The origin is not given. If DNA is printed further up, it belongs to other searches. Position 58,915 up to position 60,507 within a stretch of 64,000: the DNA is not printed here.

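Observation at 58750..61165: Leader ORF + antiterminator/terminator switch controlling an ATP-grasp ligase / GATase1-hydrolase gene pair: candidate undescribed regulated amide-ligase system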

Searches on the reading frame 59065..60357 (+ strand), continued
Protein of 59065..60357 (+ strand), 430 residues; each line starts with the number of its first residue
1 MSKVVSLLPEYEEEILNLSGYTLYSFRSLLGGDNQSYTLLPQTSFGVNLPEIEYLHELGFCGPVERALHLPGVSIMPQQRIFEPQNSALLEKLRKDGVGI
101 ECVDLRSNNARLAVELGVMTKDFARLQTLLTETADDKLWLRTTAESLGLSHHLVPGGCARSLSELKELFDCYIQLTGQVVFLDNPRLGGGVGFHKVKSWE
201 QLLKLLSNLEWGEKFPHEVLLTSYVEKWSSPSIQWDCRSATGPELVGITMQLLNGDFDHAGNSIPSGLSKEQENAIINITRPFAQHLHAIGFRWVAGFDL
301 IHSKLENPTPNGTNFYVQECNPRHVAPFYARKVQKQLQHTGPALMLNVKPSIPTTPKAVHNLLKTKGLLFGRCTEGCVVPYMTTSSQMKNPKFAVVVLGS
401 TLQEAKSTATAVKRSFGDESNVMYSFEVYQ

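Call 51: search_protein_families(library=pfam, proteins=[L008:7690-8073:+, L009:1735-2154:+, L008:8075-8641:+, L009:4946-5512:+], max_evalue=0.1)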
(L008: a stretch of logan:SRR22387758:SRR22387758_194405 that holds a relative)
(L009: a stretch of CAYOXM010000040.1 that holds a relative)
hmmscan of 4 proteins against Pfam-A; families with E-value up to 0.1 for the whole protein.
L008:7690-8073:+ (127 aa): 3 families
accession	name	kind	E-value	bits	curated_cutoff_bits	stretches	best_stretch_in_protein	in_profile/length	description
PF00085.26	Thioredoxin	-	0.0001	22.7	23.5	1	46-107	23-85/103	Thioredoxin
PF17259.7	DUF5325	-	0.069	13.4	25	0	5-22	2-19/61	Family of unknown function (DUF5325)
PF01667.23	Ribosomal_S27e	-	0.091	12.9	24.5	0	53-77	10-34/55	Ribosomal protein S27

L009:1735-2154:+ (139 aa): 4 families
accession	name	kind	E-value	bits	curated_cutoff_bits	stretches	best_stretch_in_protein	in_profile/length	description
PF00085.26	Thioredoxin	-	6e-05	23.4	23.5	1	62-121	26-85/103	Thioredoxin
PF01323.26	DSBA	-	0.0026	18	25.6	0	95-132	153-189/191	DSBA-like thioredoxin domain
PF06827.20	zf-FPG_IleRS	-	0.036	14.4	21.3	1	61-71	19-29/30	Zinc finger found in FPG and IleRS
PF13098.12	Thioredoxin_2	-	0.046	14.5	27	0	61-130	12-101/104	Thioredoxin-like domain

L008:8075-8641:+ (188 aa): 1 family
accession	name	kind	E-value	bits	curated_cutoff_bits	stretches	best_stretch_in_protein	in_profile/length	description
PF02600.21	DsbB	-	7.8e-11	43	22.1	1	54-150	3-120/148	Disulfide bond formation protein DsbB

L009:4946-5512:+ (188 aa): 0 families

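Call 63: find_encoding_contigs(protein=P0123, flank=3000, max_places=2)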
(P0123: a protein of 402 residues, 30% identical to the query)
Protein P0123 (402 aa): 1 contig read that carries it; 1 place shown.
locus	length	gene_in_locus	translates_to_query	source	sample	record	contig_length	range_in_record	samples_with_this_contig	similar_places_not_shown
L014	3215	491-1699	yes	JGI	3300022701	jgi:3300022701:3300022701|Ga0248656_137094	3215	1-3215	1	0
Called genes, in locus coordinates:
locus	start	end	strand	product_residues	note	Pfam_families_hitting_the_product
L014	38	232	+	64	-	-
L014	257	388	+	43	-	-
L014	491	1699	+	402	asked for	-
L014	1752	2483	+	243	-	PF00117:GATase, PF07685:GATase_3 (weak), PF07722:Peptidase_C26 (weak)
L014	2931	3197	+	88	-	-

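Call 64: find_encoding_contigs(protein=P0127, flank=3000, max_places=2)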
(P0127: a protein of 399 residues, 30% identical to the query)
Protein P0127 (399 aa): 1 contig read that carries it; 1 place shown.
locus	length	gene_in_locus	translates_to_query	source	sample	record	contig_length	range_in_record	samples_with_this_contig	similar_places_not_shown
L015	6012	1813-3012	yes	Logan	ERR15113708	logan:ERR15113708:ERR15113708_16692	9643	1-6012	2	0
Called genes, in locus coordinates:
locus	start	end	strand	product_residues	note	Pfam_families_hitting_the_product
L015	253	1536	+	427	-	-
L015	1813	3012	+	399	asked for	-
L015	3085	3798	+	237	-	PF00117:GATase, PF07722:Peptidase_C26 (faint)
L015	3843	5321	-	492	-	PF02934:GatB_N, PF02637:GatB_Yqey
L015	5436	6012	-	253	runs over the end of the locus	PF10110:GPDPase_memb (faint)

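Call 65: find_encoding_contigs(protein=P0129, flank=3000, max_places=2)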
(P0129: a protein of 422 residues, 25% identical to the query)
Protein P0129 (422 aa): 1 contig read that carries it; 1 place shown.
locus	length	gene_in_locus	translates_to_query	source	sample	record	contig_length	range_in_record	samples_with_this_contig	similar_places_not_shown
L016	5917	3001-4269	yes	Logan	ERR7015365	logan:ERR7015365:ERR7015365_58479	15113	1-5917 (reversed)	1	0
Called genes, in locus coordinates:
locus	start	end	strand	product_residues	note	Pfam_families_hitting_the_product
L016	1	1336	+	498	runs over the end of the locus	PF13567:DUF4131, PF03772:Competence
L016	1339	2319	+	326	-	PF25281:MBL_MAP1B (weak), PF00753:Lactamase_B, PF12706:Lactamase_B_2 (weak)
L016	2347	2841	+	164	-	PF00334:NDK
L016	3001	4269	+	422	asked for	-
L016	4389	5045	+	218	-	PF00117:GATase, PF07722:Peptidase_C26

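Call 75: find_encoding_contigs(protein=P0136, flank=3000, max_places=2)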
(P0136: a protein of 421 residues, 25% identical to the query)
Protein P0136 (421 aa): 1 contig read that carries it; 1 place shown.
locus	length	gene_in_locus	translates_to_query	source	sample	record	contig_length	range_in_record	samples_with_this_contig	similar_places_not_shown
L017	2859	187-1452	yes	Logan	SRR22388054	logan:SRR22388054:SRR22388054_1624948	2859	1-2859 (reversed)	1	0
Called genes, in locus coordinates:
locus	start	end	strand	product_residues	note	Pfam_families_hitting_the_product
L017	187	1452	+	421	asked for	-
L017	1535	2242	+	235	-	PF00117:GATase, PF07722:Peptidase_C26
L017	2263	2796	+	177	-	-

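Call 76: find_related_loci(query=A2, collection=viral_contigs, flank=3000)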
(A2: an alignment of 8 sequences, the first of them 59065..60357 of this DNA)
Query A2 (430 aa) in viral_contigs; peptide patterns used: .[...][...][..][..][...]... (x = any residue, [..] = any of these).
22 stretches matched a pattern, but none encodes a relative of the query by tblastn (E <= 1e-3).

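Call 85: search_protein_families(library=padloc, proteins=[window:59065-60357:+], max_evalue=0.01)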
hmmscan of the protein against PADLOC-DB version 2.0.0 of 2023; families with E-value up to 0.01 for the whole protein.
window:59065-60357:+ (430 aa): 0 families

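Call 87: predict_structure(alignment_id=A1)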
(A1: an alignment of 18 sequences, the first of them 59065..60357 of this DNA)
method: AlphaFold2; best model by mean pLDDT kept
length: 430 residues; sequences in the alignment: 18
mean_pLDDT: 85.8   pTM: 0.87
mean pLDDT of the five models: 85.8, 84.9, 84.2, 82.5, 82.1
residues with pLDDT >= 90: 230; 70-90: 147; 50-70: 42; < 50: 11
segments of 3 or more residues with pLDDT < 50: 74-77, 426-430
pLDDT, mean of each block of 10 residues (from residue 1): 75 61 84 87 70 92 83 49 76 84 83 88 94 93 96 92 94 87 81 89 88 74 89 95 95 81 92 96 98 95 77 87 87 92 94 92 95 88 89 94 94 90 52
secondary structure, 60 per line:
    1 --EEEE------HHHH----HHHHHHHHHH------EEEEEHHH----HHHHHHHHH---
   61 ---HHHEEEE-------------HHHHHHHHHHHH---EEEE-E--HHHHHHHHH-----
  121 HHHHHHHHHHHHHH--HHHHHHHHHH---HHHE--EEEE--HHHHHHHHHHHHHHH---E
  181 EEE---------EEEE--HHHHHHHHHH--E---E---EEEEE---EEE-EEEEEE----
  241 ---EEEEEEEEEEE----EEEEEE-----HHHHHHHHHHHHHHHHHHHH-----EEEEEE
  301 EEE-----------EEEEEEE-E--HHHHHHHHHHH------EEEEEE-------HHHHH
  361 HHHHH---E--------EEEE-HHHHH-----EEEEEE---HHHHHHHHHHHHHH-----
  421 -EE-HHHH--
elements in order: E3-6 H13-16 H21-30 E37-41 H49-57 E67-70 H84-95 E99-102 H107-115 H121-134 H137-146 E156-159 H162-176 E180-183 E193-196 H199-208 E219-223 E227-229 E231-236 E244-254 E259-264 H270-289 E295-303 E315-321 H326-336 E343-348 H356-365 E378-381 H383-387 E393-398 H402-415 H425-428

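Call 89: fold_search(model_id=the predicted structure, library=pdb)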
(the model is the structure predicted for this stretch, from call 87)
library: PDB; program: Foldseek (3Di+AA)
matches with E <= 10: 1219; with E <= 0.001: 550
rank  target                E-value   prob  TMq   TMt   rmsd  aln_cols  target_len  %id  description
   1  8ynd_D                5.8e-21  1.00  0.73  0.75   4.6       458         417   15  ATP-grasp peptide ligase from Streptomyces (released 2025-02-19)
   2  8ynd_B                7.0e-21  1.00  0.75  0.78   3.9       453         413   15  ATP-grasp peptide ligase from Streptomyces (released 2025-02-19)
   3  8ynd_A                1.1e-20  1.00  0.72  0.74   4.7       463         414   15  ATP-grasp peptide ligase from Streptomyces (released 2025-02-19)
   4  8ynd_H                2.5e-20  1.00  0.72  0.75   4.6       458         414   14  ATP-grasp peptide ligase from Streptomyces (released 2025-02-19)
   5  8ynd_F                1.2e-19  1.00  0.75  0.77   3.9       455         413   15  ATP-grasp peptide ligase from Streptomyces (released 2025-02-19)
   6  8ynd_E                2.9e-19  1.00  0.71  0.73   4.7       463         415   15  ATP-grasp peptide ligase from Streptomyces (released 2025-02-19)
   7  3wvq_B                3.3e-19  1.00  0.72  0.73   4.6       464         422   16  Structure of ATP grasp protein (released 2014-11-19)
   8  8ynd_G                9.8e-19  1.00  0.72  0.75   4.5       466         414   14  ATP-grasp peptide ligase from Streptomyces (released 2025-02-19)
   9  3wvq_A                1.0e-18  1.00  0.75  0.75   4.2       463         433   17  Structure of ATP grasp protein (released 2014-11-19)
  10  8ynd_C                1.2e-18  1.00  0.72  0.76   4.3       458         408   15  ATP-grasp peptide ligase from Streptomyces (released 2025-02-19)
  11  8ynq_A                1.5e-18  1.00  0.72  0.75   3.9       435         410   16  ATP-grasp peptide ligase from Streptomyces (released 2025-02-19)
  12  8ynq_B                2.4e-18  1.00  0.70  0.74   4.0       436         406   15  ATP-grasp peptide ligase from Streptomyces (released 2025-02-19)
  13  8ynq_D                3.3e-18  1.00  0.69  0.73   4.5       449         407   15  ATP-grasp peptide ligase from Streptomyces (released 2025-02-19)
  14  3wvr_B                4.2e-18  1.00  0.74  0.74   4.2       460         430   17  Structure of ATP grasp protein with AMP (released 2014-11-19)
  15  3wvr_A                5.4e-18  1.00  0.73  0.73   4.2       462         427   16  Structure of ATP grasp protein with AMP (released 2014-11-19)
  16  3wvq_C                7.3e-18  1.00  0.73  0.74   4.2       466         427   17  Structure of ATP grasp protein (released 2014-11-19)
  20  7r8q_B                4.3e-16  1.00  0.63  0.68   5.5       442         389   13  Closed form of SAOUHSC_02373 in complex with ADP, citrate, Mg2+ and Na+ (released 2022-09-14)
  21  7r8p                  5.2e-16  1.00  0.64  0.74   5.1       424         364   13  Open form of SAOUHSC_02373 in complex with ADP, Mg2+ and Na+ (released 2022-09-14)
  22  7r8q_A                1.9e-15  1.00  0.65  0.71   5.1       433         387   12  Closed form of SAOUHSC_02373 in complex with ADP, citrate, Mg2+ and Na+ (released 2022-09-14)
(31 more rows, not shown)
